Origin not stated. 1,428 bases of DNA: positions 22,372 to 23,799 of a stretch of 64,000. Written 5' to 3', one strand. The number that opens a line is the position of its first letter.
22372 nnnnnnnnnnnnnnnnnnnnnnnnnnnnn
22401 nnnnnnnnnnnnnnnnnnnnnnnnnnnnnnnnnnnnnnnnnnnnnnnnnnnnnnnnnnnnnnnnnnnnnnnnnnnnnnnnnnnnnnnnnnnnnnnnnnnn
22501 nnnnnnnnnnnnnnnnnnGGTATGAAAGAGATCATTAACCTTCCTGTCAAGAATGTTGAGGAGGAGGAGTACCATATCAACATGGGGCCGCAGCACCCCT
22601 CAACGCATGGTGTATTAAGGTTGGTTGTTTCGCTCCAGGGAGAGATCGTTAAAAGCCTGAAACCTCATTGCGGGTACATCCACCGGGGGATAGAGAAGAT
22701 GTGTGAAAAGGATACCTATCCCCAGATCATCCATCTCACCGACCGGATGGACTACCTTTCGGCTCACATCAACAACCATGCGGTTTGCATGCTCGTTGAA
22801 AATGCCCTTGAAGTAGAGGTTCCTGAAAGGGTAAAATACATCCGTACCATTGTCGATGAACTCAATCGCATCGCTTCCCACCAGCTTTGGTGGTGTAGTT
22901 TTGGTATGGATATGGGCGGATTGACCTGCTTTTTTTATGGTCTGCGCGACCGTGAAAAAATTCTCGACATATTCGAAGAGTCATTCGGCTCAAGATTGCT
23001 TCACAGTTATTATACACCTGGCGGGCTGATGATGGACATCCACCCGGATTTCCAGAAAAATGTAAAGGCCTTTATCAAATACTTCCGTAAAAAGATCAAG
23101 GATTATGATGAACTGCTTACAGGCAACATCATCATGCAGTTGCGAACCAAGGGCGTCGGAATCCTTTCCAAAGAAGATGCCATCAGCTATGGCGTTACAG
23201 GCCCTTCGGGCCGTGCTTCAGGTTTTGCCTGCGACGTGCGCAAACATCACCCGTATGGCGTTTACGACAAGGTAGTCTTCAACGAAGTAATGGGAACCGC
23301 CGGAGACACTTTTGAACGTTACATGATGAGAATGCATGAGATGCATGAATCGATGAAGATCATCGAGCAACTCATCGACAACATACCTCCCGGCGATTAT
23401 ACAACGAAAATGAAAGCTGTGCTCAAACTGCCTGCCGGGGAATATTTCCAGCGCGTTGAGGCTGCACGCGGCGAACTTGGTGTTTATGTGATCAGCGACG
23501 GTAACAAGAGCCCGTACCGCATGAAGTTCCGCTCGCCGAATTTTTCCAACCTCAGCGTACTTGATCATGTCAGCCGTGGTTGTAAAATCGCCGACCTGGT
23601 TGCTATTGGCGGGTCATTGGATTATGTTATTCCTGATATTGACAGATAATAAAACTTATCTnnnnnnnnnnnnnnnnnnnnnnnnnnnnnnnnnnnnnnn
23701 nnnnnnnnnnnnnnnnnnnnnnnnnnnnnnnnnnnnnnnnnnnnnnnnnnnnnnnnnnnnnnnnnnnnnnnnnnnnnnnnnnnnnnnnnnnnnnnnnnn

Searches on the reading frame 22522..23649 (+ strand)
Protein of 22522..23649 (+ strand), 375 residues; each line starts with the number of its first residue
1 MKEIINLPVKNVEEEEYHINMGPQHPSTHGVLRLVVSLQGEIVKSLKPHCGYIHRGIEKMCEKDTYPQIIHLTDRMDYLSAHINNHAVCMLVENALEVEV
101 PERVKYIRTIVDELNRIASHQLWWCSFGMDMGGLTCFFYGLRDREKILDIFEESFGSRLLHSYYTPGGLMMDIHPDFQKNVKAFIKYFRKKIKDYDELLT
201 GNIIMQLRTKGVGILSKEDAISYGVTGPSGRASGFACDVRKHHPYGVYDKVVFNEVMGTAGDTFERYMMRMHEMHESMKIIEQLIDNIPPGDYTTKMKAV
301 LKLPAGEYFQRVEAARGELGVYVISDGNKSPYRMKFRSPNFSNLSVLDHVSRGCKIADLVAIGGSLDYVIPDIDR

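Call 61: list_cluster_members(proteins=[window:22522-23649:+, window:26128-28074:+, window:21495-22046:+, window:34636-35457:+, window:18752-19909:+, window:23662-24750:+, window:28087-29598:+, window:53693-55774:-, window:38454-41261:-, window:50326-51417:-])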
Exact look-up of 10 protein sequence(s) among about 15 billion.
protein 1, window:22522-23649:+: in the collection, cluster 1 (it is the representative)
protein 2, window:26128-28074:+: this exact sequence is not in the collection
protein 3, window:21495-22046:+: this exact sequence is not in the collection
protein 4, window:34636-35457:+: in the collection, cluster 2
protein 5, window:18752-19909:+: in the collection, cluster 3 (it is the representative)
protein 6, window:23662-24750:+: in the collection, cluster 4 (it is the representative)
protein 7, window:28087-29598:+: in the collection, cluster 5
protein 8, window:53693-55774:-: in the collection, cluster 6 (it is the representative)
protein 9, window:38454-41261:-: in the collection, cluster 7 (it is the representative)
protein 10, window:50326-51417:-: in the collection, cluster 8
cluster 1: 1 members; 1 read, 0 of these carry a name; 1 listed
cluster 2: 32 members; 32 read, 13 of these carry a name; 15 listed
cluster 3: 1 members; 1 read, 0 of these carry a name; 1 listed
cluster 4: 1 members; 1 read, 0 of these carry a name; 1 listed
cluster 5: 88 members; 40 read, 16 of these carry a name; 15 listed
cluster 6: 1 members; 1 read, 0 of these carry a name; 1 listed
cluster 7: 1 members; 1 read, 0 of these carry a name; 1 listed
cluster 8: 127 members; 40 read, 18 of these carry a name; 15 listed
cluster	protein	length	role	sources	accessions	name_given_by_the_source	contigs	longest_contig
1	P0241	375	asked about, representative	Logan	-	-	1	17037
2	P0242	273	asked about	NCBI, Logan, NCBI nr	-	-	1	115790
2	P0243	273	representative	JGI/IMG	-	biopolymer transport protein ExbB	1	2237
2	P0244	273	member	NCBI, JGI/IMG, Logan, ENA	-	biopolymer transport protein ExbB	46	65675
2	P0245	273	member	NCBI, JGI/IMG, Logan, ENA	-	biopolymer transport protein ExbB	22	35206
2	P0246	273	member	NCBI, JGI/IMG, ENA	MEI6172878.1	MAG: MotA/TolQ/ExbB proton channel family protein [Bacteroidota bacterium]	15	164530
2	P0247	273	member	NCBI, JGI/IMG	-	biopolymer transport protein ExbB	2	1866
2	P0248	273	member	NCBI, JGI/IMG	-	biopolymer transport protein ExbB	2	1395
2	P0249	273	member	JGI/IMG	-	biopolymer transport protein ExbB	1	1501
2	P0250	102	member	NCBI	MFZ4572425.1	MAG: MotA/TolQ/ExbB proton channel family protein, partial [Bacteroidales bacterium]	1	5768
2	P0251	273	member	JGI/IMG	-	biopolymer transport protein ExbB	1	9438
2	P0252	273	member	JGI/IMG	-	biopolymer transport protein ExbB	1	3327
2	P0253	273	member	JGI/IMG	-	biopolymer transport protein ExbB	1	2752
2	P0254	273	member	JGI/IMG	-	biopolymer transport protein ExbB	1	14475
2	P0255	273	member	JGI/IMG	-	biopolymer transport protein ExbB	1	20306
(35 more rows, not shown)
